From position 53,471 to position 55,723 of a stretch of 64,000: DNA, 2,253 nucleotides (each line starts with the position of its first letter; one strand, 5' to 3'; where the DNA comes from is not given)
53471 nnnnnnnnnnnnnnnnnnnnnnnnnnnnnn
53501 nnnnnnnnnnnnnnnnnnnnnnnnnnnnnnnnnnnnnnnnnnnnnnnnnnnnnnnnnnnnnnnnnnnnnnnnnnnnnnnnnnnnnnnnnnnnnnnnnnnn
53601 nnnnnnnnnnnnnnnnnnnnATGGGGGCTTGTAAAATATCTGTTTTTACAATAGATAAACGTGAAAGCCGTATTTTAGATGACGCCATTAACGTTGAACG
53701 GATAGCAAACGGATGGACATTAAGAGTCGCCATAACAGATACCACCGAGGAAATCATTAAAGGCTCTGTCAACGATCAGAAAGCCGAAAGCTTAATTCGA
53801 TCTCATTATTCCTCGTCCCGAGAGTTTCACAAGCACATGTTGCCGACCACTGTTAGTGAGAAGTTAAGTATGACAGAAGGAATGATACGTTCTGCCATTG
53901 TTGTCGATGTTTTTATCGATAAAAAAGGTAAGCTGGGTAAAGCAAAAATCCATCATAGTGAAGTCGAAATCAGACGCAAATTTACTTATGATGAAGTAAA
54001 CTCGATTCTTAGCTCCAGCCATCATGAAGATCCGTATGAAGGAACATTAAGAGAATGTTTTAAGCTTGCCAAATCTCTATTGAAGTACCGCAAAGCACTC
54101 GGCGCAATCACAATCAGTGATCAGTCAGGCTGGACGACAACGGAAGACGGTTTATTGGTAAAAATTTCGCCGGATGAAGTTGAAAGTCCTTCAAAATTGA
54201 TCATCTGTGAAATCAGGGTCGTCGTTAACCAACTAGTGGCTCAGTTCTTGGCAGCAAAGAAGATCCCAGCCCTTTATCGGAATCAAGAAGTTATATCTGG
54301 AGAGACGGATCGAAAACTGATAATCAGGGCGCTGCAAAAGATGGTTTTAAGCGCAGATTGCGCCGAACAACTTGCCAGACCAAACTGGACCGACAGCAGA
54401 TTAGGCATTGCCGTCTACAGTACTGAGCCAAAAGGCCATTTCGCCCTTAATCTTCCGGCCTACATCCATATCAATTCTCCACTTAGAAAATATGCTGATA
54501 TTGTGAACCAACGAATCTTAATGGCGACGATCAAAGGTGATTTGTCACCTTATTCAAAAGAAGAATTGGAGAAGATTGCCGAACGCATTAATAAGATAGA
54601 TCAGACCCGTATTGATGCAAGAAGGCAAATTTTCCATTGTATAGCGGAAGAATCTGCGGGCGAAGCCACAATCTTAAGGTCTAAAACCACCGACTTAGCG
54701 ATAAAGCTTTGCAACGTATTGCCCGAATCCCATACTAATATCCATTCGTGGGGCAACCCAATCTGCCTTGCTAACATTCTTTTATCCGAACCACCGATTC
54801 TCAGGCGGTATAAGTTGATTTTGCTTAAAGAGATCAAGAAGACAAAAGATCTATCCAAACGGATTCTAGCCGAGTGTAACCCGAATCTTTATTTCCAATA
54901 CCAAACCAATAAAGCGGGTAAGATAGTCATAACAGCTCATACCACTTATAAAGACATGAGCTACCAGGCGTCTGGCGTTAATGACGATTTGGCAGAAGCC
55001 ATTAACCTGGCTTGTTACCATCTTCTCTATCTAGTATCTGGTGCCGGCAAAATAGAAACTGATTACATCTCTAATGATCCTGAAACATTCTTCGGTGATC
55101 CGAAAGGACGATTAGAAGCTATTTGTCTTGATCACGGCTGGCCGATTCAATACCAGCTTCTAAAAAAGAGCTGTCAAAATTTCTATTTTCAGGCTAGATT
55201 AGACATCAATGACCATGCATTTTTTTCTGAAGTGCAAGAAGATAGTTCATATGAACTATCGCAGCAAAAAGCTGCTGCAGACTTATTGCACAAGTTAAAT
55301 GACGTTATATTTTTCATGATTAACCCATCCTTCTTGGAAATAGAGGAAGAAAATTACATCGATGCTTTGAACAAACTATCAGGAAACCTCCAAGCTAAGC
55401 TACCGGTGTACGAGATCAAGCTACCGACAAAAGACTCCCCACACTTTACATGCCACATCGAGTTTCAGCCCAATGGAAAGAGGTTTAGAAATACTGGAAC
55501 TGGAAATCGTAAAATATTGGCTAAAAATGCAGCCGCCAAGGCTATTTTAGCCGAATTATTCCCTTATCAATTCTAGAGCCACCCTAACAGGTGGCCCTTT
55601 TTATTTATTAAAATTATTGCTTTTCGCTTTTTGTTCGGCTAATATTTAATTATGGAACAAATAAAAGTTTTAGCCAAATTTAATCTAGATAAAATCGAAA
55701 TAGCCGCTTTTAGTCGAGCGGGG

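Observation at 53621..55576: Unusual domain architecture: RNB exoribonuclease core fused to tandem dsRNA-binding domains, without CSD or S1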

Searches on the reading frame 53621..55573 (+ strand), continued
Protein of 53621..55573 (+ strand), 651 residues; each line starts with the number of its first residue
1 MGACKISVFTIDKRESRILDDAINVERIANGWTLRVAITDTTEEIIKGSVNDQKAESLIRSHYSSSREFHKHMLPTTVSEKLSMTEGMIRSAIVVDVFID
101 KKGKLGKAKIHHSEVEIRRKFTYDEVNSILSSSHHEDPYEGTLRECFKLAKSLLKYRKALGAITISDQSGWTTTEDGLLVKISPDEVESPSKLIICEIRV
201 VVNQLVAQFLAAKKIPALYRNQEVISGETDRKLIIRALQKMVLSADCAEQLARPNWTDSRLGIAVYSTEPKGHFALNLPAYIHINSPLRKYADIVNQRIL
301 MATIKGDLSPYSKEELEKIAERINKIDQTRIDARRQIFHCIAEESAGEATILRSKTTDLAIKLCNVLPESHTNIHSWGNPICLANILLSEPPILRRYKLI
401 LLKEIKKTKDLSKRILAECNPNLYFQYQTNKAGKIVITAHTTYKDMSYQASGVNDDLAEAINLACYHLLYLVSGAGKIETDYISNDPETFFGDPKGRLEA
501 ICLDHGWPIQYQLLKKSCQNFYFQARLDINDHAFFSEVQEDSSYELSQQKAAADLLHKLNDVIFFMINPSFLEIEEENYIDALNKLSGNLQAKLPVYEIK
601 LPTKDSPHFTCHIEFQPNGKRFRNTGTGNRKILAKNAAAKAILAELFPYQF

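Call 86: get_annotated_region(hit=H59, flank=5000)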
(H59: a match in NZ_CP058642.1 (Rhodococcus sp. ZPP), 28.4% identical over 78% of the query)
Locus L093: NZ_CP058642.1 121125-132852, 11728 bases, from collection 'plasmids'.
description: Rhodococcus sp. ZPP plasmid pRZP4, complete sequence
organism: Rhodococcus sp. ZPP (NCBI taxid 2749906)
taxonomy: Bacteria; Actinomycetota; Actinomycetes; Mycobacteriales; Nocardiaceae; Rhodococcus; Rhodococcus sp. ZPP
host: -; source: cell culture,soil; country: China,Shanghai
typing (MOB-suite, as given by PLSDB): mobilizable; relaxase MOBF
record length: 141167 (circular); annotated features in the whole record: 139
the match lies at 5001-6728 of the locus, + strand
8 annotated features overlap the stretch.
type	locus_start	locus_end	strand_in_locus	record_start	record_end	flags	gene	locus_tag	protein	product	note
CDS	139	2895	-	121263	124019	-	-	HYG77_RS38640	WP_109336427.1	SNF2-related protein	-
CDS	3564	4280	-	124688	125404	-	-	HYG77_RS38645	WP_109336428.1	HNH endonuclease family protein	-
CDS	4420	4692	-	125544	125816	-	-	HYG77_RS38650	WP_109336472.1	hypothetical protein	-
CDS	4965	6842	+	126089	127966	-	-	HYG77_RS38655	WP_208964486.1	RNB domain-containing ribonuclease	-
CDS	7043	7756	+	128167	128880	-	-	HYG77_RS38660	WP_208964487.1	ParA family protein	-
CDS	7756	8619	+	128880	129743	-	-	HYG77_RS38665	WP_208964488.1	ParB/RepB/Spo0J family partition protein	GO:0007059 - chromosome segregation [Evidence IEA]; GO:0000910 - cytokinesis [Evidence IEA]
CDS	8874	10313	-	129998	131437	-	-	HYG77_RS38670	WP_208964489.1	ISNCY family transposase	-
CDS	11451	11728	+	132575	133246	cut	-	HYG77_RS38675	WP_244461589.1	recombinase family protein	GO:0006310 - DNA recombination [Evidence IEA]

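Call 87: get_annotated_region(hit=H49, flank=5000)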
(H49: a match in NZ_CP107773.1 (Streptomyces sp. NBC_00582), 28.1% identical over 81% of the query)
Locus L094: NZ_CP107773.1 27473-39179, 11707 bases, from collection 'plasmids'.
description: Streptomyces sp. NBC_00582 plasmid unnamed1, complete sequence
organism: Streptomyces sp. NBC_00582 (NCBI taxid 2975783)
taxonomy: Bacteria; Actinomycetota; Actinomycetes; Kitasatosporales; Streptomycetaceae; Streptomyces; Streptomyces sp. NBC 00582
host: -; source: -; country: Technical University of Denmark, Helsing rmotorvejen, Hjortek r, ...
typing (MOB-suite, as given by PLSDB): non-mobilizable
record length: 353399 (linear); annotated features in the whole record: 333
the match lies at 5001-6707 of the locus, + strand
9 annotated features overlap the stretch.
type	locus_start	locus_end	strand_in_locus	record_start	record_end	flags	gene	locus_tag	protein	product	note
CDS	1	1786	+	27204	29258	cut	ligA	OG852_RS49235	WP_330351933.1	NAD-dependent DNA ligase LigA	GO:0006281 - DNA repair [Evidence IEA]; GO:0006260 - DNA replication [Evidence IEA]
CDS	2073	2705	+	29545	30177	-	-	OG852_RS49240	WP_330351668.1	TetR family transcriptional regulator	-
CDS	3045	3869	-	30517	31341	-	-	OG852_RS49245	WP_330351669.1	sugar nucleotide-binding protein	-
CDS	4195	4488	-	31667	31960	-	-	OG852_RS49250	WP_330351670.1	hypothetical protein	-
CDS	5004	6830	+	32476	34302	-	-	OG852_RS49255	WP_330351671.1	RNB domain-containing ribonuclease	-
CDS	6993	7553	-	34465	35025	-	-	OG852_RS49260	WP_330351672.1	hypothetical protein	-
CDS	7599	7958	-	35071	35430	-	-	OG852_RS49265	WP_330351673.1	hypothetical protein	-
CDS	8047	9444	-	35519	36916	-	-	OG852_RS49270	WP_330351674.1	hypothetical protein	-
CDS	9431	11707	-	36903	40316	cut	-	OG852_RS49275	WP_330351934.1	AAA domain-containing protein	-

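Call 92: find_related_loci(query=A3, collection=viral_contigs, flank=4000)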
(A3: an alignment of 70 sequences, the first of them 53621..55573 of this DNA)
Query A3 (651 aa) in viral_contigs; peptide patterns used: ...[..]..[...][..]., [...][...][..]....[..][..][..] (x = any residue, [..] = any of these).
468 stretches matched a pattern; 317 encode a relative of the query (tblastn E <= 1e-3); the best 80 are kept; 80 distinct loci.
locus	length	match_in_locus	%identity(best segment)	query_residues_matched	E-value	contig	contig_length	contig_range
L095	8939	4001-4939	32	6-324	6e-45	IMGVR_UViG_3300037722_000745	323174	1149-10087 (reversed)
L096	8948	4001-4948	34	6-324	2e-42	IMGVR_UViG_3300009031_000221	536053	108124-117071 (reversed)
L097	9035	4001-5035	31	1-351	1e-41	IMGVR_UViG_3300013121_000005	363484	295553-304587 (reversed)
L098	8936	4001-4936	31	10-324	9e-39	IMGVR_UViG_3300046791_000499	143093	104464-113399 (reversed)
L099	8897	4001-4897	32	22-328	8e-36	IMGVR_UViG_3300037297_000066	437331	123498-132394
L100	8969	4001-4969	29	2-326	6e-34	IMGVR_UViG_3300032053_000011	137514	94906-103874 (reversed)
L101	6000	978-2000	32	8-346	1e-32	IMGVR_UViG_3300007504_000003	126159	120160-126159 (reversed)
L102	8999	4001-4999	30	8-338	3e-43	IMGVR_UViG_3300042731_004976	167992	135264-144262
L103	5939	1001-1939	29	9-324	2e-32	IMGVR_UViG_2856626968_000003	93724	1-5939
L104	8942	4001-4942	27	9-326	1e-25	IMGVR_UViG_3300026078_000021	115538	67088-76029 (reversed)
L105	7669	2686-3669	29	6-306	5e-25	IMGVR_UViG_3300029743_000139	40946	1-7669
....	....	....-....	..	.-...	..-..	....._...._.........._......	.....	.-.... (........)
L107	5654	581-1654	29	5-335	1e-23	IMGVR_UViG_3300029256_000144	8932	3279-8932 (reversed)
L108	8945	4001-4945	26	8-326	3e-23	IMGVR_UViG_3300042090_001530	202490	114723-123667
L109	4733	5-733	30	73-316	2e-23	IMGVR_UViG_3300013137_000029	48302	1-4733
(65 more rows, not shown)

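Call 96: search_protein_families(library=pfam, proteins=[L096:72-1262:+, L096:1262-1705:+, L096:1768-2325:+, L096:6192-7151:-, L096:7151-7723:-, L097:60-998:+, L097:1314-3629:+, L097:5761-7404:+, L097:7404-7916:+, L097:7923-8915:+], max_evalue=0.001)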
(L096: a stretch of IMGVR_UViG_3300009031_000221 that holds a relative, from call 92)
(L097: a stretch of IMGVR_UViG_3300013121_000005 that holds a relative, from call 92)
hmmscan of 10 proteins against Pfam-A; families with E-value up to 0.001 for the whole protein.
L096:72-1262:+ (397 aa): 1 family
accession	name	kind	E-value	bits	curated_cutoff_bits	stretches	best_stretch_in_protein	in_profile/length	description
PF24308.1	DUF7487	-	3.2e-32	112.7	27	2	143-264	1-123/220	Family of unknown function (DUF7487)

L096:1262-1705:+ (148 aa): 0 families

L096:1768-2325:+ (186 aa): 0 families

L096:6192-7151:- (319 aa): 1 family
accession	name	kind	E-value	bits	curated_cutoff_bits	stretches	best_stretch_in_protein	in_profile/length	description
PF03747.19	ADP_ribosyl_GH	-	1.8e-57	195.6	26.2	1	12-298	1-286/287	ADP-ribosylglycohydrolase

L096:7151-7723:- (190 aa): 1 family
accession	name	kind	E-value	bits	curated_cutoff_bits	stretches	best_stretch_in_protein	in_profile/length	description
PF22075.2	DUF6939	-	6.7e-08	32.8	27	1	13-154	14-149/167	Family of unknown function (DUF6939)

L097:60-998:+ (313 aa): 0 families

L097:1314-3629:+ (772 aa): 2 families
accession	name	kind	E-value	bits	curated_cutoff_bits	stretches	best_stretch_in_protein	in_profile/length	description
PF00092.34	VWA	-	6.2e-05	23.7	23.8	1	38-210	3-172/174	von Willebrand factor type A domain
PF13519.12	VWA_2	-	0.00036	21.5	27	0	38-147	2-105/107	von Willebrand factor type A domain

L097:5761-7404:+ (548 aa): 1 family
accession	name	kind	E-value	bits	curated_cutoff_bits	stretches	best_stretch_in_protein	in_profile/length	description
PF00912.28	Transgly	-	6.2e-42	143.5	27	1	365-515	12-162/178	Transglycosylase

L097:7404-7916:+ (171 aa): 1 family
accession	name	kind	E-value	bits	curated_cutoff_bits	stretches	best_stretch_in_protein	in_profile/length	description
PF15891.11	Nuc_deoxyri_tr2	-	1.9e-09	38.2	30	1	27-127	2-103/105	Nucleoside 2-deoxyribosyltransferase like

L097:7923-8915:+ (331 aa): 1 family
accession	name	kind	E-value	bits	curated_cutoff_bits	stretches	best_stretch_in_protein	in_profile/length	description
PF00303.24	Thymidylat_synt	-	6.9e-84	281.6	24.3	1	3-331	2-266/266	Thymidylate synthase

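Call 97: list_cluster_members(proteins=[P0044, P0047, P0049, P0050, P0051, P0055, P0056, P0058, P0065, P0149])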
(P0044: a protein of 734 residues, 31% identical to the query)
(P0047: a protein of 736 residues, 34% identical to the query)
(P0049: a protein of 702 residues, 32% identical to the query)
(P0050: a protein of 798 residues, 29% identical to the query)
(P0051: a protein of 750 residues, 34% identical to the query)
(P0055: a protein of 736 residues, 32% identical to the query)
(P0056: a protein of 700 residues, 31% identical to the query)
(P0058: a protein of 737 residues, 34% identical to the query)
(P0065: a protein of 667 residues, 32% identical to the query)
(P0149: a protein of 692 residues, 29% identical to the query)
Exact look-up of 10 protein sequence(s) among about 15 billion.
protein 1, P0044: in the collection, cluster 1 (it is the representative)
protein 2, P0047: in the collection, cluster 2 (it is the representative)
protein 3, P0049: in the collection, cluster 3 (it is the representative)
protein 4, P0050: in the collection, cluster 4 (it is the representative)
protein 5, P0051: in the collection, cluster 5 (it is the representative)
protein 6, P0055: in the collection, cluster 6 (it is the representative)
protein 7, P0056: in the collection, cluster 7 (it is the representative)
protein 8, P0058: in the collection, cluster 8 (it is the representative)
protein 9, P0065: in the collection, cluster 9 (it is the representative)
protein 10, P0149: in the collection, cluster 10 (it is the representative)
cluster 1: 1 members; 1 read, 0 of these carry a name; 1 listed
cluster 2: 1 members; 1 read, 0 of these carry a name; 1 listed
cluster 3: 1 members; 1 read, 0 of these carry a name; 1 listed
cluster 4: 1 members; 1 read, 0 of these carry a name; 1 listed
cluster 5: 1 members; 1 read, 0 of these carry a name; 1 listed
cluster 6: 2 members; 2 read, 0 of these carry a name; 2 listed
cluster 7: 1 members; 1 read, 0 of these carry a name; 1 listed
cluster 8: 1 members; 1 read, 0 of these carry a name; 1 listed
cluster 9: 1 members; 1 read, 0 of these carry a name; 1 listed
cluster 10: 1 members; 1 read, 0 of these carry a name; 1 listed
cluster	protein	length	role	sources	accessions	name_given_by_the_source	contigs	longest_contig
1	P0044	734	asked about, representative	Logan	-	-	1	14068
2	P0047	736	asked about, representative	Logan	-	-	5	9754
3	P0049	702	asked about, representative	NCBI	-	-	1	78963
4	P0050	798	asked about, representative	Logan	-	-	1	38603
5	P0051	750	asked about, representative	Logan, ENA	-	-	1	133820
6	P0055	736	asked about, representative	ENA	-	-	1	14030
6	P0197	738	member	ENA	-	-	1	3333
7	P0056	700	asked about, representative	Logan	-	-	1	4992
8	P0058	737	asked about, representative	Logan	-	-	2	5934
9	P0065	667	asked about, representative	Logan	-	-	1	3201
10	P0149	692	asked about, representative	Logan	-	-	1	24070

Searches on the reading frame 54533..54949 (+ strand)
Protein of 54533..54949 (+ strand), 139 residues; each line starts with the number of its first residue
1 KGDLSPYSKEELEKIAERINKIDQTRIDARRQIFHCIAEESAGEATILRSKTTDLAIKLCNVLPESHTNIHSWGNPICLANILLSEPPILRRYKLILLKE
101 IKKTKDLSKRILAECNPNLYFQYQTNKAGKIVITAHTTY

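Call 8: search_protein_families(library=pfam, proteins=[window:54533-54949:+], max_evalue=1)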
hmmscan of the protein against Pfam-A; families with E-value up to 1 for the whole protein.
window:54533-54949:+ (139 aa): 0 families

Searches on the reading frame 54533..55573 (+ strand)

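Call 8: search_protein_families(library=pfam, proteins=[window:54533-55573:+], max_evalue=1)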
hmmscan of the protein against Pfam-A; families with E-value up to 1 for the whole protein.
window:54533-55573:+ (347 aa): 2 families
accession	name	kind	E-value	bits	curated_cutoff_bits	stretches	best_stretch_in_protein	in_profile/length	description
PF00035.32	dsrm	-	3.8e-11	43.9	23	2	279-342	5-66/66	Double-stranded RNA binding motif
PF11454.13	DUF3016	-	0.2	11.9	25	1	110-147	77-116/139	Protein of unknown function (DUF3016)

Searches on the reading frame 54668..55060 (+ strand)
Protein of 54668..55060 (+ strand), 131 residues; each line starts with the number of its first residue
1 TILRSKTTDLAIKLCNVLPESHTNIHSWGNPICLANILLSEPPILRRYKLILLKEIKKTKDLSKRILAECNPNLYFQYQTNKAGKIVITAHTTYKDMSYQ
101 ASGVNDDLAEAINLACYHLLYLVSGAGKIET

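Call 114: predict_structure(alignment_id=A5)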
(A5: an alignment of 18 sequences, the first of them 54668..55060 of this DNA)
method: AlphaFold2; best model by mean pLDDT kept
length: 131 residues; sequences in the alignment: 18
mean_pLDDT: 59.0   pTM: 0.28
mean pLDDT of the five models: 59.0, 58.9, 58.3, 57.2, 56.8
residues with pLDDT >= 90: 0; 70-90: 25; 50-70: 84; < 50: 22
segments of 3 or more residues with pLDDT < 50: 1-7, 73-78, 97-101
pLDDT, mean of each block of 10 residues (from residue 1): 45 53 54 64 64 56 56 49 57 52 67 79 73 51
secondary structure, 60 per line:
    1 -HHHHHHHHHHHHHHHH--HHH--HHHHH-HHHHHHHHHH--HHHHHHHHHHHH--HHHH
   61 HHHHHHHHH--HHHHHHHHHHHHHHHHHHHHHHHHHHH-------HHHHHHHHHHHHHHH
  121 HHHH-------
elements in order: H2-17 H25-29 H31-40 H43-54 H57-69 H72-98 H106-124

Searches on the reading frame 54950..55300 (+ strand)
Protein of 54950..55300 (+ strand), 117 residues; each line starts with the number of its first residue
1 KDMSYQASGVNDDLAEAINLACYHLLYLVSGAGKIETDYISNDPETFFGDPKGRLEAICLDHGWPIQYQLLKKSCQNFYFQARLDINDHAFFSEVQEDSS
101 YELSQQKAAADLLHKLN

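Call 8: search_protein_families(library=pfam, proteins=[window:54950-55300:+], max_evalue=1)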
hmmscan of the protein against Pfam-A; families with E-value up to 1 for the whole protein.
window:54950-55300:+ (117 aa): 1 family
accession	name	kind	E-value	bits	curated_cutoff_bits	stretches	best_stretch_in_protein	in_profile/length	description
PF00035.32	dsrm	-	0.0033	18.4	23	1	51-116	1-66/66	Double-stranded RNA binding motif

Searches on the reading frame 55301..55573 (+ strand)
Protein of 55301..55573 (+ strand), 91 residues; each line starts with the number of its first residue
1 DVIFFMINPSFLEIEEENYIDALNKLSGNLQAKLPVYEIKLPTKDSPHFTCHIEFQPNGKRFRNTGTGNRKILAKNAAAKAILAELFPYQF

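Call 8: search_protein_families(library=pfam, proteins=[window:55301-55573:+], max_evalue=1)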
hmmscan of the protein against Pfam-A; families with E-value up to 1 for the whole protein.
window:55301-55573:+ (91 aa): 2 families
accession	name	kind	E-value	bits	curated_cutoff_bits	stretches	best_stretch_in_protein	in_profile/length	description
PF00035.32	dsrm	-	4e-07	30.9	23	1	22-86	4-66/66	Double-stranded RNA binding motif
PF22302.1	DUF6968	-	0.2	12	27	1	38-86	18-66/90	Domain of unknown function (DUF6968)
